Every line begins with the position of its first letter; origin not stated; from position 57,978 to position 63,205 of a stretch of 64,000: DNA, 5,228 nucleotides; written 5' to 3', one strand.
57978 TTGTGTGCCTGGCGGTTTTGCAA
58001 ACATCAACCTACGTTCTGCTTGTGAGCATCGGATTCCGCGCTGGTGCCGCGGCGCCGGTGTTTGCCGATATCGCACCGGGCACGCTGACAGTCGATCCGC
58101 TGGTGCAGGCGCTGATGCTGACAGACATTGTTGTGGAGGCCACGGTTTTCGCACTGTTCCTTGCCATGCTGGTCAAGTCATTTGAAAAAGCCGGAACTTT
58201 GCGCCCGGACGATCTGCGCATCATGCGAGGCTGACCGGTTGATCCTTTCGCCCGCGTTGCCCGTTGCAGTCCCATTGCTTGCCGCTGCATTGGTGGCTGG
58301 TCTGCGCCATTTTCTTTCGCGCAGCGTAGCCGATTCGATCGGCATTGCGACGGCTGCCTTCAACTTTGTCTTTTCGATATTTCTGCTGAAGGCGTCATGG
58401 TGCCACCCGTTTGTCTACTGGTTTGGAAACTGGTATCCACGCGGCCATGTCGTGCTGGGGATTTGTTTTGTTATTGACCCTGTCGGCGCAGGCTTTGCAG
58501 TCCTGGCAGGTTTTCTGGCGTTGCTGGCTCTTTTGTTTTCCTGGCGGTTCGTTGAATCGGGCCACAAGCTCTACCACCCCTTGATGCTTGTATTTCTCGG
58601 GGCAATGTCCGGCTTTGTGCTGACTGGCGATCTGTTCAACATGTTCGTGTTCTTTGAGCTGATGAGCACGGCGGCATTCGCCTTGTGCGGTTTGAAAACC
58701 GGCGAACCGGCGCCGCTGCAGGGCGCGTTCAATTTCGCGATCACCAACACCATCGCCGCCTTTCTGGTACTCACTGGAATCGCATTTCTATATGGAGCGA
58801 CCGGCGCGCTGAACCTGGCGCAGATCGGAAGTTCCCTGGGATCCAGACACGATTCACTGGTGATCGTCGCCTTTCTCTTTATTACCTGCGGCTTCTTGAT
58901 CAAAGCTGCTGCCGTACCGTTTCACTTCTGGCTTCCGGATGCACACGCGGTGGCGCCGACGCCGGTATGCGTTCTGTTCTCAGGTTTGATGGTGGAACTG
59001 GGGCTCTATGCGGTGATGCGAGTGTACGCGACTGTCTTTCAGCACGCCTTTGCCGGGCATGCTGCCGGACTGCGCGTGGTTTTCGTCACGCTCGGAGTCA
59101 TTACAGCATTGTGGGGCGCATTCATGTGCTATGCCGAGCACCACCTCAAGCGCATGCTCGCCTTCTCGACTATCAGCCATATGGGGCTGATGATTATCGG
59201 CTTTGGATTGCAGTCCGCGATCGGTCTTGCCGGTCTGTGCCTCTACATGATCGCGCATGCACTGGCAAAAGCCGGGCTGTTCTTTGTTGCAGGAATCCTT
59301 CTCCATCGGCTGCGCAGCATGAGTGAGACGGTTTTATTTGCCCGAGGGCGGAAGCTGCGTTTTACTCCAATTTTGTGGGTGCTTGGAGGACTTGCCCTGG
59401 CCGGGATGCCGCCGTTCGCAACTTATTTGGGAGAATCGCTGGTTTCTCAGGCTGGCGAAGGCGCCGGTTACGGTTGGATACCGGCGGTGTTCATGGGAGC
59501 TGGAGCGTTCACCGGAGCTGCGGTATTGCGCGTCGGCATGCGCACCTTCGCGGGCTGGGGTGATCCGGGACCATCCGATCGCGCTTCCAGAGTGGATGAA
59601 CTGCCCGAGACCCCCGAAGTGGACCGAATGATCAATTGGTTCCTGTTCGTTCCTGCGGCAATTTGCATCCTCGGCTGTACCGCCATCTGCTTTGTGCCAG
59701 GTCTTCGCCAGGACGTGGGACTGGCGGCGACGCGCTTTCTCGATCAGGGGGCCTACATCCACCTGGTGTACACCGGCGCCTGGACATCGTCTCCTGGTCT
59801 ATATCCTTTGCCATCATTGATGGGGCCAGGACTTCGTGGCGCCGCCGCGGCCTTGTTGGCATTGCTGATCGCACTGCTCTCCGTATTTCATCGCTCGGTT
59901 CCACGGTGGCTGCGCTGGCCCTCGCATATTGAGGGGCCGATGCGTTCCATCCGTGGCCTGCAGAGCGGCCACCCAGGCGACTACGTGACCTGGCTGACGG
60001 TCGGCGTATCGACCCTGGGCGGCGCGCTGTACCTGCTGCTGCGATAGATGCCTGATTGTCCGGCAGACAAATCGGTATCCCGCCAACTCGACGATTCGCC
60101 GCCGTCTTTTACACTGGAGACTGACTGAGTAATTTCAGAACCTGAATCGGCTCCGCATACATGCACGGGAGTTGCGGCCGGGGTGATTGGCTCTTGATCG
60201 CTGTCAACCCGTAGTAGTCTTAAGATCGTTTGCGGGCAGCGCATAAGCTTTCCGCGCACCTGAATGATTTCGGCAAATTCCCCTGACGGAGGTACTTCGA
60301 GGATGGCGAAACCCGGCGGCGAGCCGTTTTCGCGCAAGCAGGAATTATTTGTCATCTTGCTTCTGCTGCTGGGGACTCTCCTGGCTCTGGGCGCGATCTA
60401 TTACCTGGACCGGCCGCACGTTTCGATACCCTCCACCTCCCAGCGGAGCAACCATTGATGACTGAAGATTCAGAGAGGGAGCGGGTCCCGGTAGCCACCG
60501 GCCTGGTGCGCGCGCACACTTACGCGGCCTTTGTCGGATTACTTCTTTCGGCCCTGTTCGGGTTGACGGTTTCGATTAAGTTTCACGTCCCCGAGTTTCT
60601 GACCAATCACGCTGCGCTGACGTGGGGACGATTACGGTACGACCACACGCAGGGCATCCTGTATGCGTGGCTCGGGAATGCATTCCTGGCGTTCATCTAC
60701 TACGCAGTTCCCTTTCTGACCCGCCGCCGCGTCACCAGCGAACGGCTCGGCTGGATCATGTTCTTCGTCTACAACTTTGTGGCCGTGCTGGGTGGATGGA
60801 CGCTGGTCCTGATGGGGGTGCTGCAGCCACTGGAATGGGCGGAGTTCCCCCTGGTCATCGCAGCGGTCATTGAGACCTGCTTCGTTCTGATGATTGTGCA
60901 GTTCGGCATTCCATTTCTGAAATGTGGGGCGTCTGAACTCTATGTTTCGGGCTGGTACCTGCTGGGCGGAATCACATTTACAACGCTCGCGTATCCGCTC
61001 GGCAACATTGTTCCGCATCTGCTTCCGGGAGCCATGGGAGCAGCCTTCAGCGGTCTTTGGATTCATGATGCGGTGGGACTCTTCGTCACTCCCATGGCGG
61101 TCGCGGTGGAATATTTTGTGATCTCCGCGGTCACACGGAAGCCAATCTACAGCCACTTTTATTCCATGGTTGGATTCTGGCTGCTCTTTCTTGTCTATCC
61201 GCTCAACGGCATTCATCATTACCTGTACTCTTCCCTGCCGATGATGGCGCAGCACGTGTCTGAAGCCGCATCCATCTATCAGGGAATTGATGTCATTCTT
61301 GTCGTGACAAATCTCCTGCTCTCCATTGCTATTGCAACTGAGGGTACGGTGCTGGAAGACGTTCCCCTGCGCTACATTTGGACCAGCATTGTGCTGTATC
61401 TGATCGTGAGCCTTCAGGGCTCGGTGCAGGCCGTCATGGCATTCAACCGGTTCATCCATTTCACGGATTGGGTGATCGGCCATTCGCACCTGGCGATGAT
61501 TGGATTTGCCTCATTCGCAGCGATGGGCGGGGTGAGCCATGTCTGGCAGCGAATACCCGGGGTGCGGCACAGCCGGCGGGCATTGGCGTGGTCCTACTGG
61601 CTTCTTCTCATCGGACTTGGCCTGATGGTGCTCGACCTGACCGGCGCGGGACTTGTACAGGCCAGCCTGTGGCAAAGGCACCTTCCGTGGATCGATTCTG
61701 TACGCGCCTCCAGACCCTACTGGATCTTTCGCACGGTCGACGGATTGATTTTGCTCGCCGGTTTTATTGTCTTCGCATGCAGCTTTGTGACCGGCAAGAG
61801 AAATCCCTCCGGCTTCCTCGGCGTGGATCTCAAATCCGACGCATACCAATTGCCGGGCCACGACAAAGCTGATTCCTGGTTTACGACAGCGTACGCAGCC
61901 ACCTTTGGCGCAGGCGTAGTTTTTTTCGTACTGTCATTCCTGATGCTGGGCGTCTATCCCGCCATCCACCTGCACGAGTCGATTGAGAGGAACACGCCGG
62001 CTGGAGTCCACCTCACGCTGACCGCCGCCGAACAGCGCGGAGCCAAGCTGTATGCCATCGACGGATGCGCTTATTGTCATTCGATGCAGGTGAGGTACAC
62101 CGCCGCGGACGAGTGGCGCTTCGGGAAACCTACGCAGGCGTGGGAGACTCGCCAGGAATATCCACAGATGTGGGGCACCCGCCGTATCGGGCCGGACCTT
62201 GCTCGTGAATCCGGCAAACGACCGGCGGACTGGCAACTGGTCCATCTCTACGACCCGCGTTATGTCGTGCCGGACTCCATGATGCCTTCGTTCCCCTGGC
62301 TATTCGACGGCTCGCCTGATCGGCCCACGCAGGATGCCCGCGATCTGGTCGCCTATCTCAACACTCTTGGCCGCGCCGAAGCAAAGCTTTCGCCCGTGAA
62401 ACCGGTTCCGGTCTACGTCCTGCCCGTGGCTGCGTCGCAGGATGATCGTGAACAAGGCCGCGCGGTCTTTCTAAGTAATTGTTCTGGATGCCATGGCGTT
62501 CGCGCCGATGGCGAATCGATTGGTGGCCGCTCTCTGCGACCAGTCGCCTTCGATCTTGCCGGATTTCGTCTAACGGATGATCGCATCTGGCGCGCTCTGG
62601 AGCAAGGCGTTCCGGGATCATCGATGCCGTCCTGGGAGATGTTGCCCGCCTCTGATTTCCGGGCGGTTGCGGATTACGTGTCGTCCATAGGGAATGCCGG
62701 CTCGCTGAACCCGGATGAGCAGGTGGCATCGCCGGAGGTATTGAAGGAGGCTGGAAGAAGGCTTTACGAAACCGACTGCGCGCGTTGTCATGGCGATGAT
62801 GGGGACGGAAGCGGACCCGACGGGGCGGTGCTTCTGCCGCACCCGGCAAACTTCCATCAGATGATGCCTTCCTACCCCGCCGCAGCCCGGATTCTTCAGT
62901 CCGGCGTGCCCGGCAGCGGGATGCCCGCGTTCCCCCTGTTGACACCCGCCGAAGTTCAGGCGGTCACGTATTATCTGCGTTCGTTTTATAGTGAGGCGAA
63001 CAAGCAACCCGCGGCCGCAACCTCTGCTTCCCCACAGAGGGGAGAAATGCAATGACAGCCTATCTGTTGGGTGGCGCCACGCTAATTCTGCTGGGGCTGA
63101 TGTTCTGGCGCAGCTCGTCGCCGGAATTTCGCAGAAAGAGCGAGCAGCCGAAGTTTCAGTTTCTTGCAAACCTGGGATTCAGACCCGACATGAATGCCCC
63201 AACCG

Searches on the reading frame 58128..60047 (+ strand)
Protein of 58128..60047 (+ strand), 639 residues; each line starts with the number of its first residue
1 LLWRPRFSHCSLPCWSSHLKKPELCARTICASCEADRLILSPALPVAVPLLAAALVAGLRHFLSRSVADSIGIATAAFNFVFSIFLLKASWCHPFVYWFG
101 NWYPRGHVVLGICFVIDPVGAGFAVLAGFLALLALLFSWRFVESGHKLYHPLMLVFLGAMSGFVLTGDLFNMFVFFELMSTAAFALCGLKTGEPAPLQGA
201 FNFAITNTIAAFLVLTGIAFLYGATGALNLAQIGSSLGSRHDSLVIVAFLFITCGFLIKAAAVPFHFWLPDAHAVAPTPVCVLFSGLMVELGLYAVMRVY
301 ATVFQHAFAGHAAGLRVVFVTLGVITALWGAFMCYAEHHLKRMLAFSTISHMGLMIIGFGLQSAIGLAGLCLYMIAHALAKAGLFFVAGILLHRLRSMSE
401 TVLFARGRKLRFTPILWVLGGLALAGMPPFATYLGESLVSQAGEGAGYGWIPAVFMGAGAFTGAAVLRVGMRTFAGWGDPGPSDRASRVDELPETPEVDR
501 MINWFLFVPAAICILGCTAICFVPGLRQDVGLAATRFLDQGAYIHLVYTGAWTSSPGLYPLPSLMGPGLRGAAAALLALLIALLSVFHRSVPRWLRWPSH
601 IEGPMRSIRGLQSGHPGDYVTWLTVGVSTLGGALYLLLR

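Call 8: search_protein_families(library=ncbifam, proteins=[window:58128-60047:+], max_evalue=1e-10)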
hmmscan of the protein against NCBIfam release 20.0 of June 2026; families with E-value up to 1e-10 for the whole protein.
window:58128-60047:+ (639 aa): 72 families (the best 25 are shown)
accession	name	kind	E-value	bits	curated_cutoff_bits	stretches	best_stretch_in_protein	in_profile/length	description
NF009306.0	PRK12663.1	equivalog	5.6e-70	236.5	542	1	43-548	7-492/498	Na+/H+ antiporter subunit D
NF009309.0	PRK12666.1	equivalog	7.9e-64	216.2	476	1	43-548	9-516/529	monovalent cation/H+ antiporter subunit D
NF006240.0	PRK08376.1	subfamily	2.1e-63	215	662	1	42-550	7-520/521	putative monovalent cation/H+ antiporter subunit D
NF009308.0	PRK12665.1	equivalog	5.6e-60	203.4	585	1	43-483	10-447/531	Na+/H+ antiporter subunit D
NF005818.0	PRK07691.1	equivalog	8.3e-59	199.9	586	1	44-484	8-441/496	Na+/H+ antiporter subunit D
NF006241.0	PRK08377.1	equivalog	7.8e-58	196.7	645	1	42-461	5-418/494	NADH dehydrogenase subunit N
TIGR00944.1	2a6301s04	subfamily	1.2e-56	192.9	692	1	44-489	5-443/463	multicomponent K+/H+ antiporter, MrpD/PhaD subunit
NF006238.0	PRK08375.1-4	equivalog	7.8e-54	183.3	626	1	43-494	7-447/531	putative monovalent cation/H+ antiporter subunit D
NF009305.0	PRK12662.1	equivalog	1.4e-53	182.4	700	1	42-436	6-399/492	putative monovalent cation/H+ antiporter subunit D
TIGR01972.1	NDH_I_M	subfamily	4.3e-52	177.4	263.8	1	46-476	5-432/486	NADH-quinone oxidoreductase subunit M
NF009287.0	PRK12647.1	equivalog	1.5e-48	165.9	937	1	46-476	7-433/773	putative monovalent cation/H+ antiporter subunit A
NF009212.0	PRK12561.1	subfamily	2.3e-44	152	645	1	46-436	13-398/531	NAD(P)H-quinone oxidoreductase subunit 4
NF009288.0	PRK12648.1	equivalog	9.4e-44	149.7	1104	1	46-526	7-473/954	monovalent cation/H+ antiporter subunit A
NF005097.0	PRK06525.1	equivalog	3.3e-43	148.1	430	1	47-443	10-403/480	hydrogenase 4 subunit D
TIGR01770.1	NDH_I_N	subfamily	7e-43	147.3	332.6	1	114-451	67-409/472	NADH-quinone oxidoreductase subunit NuoN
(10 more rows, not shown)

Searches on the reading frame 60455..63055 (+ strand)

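Call 8: search_protein_families(library=ncbifam, proteins=[window:60455-63055:+], max_evalue=1e-10)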
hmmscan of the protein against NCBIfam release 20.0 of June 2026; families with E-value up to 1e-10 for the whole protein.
window:60455-63055:+ (866 aa): 7 families
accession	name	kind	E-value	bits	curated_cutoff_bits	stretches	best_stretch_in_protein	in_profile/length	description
NF011053.0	PRK14485.1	subfamily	2.3e-80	270.8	1080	1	9-637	6-648/716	putative bifunctional cbb3-type cytochrome c oxidase subunit I/II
TIGR00780.1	ccoN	equivalog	3.5e-42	144.9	583.15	1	18-443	8-453/474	cytochrome-c oxidase, cbb3-type subunit I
NF011054.0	PRK14486.1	equivalog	3.3e-37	128.6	447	1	521-618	46-143/294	putative bifunctional cbb3-type cytochrome c oxidase subunit II/cytochrome c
NF011055.0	PRK14487.1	subfamily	1e-31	110.1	218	1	496-619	29-149/212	cbb3-type cytochrome c oxidase subunit II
TIGR00781.1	ccoO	equivalog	9.6e-26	90.9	200.65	1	491-621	17-145/232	cytochrome-c oxidase, cbb3-type subunit II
TIGR00782.1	ccoP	equivalog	1.2e-15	57.6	179.95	1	662-843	104-280/285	cytochrome-c oxidase, cbb3-type subunit III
NF050122.1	bc1_QcrC_actin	exception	2.4e-13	50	200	1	637-786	17-158/253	cytochrome bc1 complex diheme cytochrome c subunit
